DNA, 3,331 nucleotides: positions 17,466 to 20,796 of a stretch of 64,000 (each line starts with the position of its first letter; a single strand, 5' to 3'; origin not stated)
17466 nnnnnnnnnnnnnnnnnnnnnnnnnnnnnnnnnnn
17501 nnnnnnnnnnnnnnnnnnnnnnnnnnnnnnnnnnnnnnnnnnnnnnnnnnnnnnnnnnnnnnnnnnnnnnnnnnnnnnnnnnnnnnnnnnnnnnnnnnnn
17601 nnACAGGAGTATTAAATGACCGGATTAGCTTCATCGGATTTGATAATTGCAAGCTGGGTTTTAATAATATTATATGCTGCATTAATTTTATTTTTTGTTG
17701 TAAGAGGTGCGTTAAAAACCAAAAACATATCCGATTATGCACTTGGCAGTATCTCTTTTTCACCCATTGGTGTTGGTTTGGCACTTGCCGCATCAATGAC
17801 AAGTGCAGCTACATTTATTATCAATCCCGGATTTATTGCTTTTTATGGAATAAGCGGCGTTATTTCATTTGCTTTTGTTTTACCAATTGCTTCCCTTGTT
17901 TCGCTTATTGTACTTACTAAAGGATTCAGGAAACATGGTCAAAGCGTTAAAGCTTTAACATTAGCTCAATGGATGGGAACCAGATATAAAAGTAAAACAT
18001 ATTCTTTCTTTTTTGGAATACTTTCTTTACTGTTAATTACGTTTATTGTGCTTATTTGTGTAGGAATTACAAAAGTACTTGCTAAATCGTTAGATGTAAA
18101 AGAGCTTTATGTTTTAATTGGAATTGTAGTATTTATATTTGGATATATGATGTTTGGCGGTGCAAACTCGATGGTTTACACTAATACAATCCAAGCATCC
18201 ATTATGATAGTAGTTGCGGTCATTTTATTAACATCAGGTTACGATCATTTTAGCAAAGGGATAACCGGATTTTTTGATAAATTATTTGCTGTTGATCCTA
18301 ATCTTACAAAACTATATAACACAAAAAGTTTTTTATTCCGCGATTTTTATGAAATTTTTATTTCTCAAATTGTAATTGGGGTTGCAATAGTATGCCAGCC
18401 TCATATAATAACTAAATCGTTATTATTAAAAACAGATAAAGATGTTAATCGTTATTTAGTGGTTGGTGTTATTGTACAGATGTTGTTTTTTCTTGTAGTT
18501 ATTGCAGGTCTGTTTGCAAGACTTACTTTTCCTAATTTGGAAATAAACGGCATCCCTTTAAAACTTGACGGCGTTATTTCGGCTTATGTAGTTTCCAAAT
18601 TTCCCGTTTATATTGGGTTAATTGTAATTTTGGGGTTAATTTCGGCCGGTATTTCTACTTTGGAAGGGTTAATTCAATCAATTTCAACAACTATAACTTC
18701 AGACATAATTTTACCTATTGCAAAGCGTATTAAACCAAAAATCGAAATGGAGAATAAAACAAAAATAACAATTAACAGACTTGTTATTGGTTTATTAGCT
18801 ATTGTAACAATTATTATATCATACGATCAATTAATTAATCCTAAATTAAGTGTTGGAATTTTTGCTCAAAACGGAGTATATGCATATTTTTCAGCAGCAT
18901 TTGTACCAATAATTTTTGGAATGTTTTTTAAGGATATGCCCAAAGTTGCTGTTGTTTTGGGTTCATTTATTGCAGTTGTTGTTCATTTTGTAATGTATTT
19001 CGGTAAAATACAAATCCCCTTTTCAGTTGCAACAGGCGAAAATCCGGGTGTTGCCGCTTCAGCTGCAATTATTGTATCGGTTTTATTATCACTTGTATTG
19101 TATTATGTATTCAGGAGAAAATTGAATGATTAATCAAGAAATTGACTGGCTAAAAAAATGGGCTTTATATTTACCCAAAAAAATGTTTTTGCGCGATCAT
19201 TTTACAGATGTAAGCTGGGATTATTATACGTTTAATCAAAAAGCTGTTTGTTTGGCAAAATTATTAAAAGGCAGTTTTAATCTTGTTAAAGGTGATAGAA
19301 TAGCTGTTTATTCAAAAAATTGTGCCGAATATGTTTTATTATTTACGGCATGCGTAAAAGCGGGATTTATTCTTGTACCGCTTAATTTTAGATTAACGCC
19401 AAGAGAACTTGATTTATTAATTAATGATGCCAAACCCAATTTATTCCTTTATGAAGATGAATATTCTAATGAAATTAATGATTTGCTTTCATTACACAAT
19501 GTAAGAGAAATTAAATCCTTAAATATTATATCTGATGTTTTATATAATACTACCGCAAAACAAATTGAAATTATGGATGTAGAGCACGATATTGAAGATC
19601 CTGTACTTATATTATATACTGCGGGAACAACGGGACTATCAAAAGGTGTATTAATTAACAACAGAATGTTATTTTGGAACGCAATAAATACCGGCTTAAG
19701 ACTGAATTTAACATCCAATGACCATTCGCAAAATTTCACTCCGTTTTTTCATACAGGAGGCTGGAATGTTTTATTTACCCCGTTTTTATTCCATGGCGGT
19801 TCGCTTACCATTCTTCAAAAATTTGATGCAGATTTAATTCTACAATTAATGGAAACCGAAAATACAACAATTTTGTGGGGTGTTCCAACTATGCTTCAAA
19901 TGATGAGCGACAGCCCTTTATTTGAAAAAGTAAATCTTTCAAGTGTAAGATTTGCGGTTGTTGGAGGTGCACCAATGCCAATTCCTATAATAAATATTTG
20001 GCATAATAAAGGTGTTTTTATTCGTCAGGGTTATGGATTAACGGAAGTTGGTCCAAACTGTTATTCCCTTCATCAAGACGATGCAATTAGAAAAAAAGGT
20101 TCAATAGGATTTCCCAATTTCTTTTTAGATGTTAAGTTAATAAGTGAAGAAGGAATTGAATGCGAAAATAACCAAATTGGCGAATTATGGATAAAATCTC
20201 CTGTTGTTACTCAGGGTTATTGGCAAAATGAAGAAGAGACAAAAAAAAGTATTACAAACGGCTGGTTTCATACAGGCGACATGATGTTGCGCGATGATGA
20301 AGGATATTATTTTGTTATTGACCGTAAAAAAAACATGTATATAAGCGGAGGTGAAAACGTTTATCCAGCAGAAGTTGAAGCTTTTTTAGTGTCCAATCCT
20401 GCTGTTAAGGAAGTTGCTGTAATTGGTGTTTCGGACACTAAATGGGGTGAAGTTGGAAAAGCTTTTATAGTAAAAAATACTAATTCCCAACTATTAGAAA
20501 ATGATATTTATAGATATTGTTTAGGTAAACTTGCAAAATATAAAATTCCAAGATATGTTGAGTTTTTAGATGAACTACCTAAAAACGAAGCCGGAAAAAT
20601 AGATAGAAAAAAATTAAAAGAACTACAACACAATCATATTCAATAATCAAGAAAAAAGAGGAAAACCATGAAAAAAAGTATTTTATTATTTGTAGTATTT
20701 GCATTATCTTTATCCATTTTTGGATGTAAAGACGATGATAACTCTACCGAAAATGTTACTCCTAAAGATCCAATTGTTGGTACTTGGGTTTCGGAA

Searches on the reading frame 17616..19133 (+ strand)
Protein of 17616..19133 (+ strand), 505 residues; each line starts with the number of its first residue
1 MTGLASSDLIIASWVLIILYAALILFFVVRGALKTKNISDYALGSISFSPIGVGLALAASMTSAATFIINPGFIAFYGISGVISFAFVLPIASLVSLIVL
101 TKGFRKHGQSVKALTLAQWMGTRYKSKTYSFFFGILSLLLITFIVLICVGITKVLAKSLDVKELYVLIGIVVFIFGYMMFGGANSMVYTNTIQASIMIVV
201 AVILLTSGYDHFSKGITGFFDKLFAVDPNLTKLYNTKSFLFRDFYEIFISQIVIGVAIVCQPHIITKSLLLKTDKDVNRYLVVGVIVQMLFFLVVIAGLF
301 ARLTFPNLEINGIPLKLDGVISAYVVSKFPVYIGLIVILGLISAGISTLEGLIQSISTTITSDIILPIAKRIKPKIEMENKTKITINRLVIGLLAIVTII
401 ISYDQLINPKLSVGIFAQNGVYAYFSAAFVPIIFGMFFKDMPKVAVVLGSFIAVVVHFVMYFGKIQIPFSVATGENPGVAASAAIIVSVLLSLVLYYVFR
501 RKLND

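Call 65: search_protein_families(library=pfam, proteins=[window:17616-19133:+], max_evalue=0.00001)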
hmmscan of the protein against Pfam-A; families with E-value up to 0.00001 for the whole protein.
window:17616-19133:+ (505 aa): 1 family
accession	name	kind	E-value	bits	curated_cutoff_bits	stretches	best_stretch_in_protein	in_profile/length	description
PF00474.23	SSF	-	3.8e-32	112.1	22.8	1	41-442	1-395/406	Sodium:solute symporter family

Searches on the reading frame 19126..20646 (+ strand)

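Call 65: search_protein_families(library=pfam, proteins=[window:19126-20646:+], max_evalue=0.00001)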
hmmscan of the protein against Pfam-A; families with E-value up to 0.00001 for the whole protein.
window:19126-20646:+ (506 aa): 2 families
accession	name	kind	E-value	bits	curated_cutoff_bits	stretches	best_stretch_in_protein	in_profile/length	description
PF00501.34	AMP-binding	-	7.5e-72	242.7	29.9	1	15-366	7-384/384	AMP-binding enzyme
PF13193.12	AMP-binding_C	-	4.2e-20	72.9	24.5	1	416-491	1-76/76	AMP-binding enzyme C-terminal domain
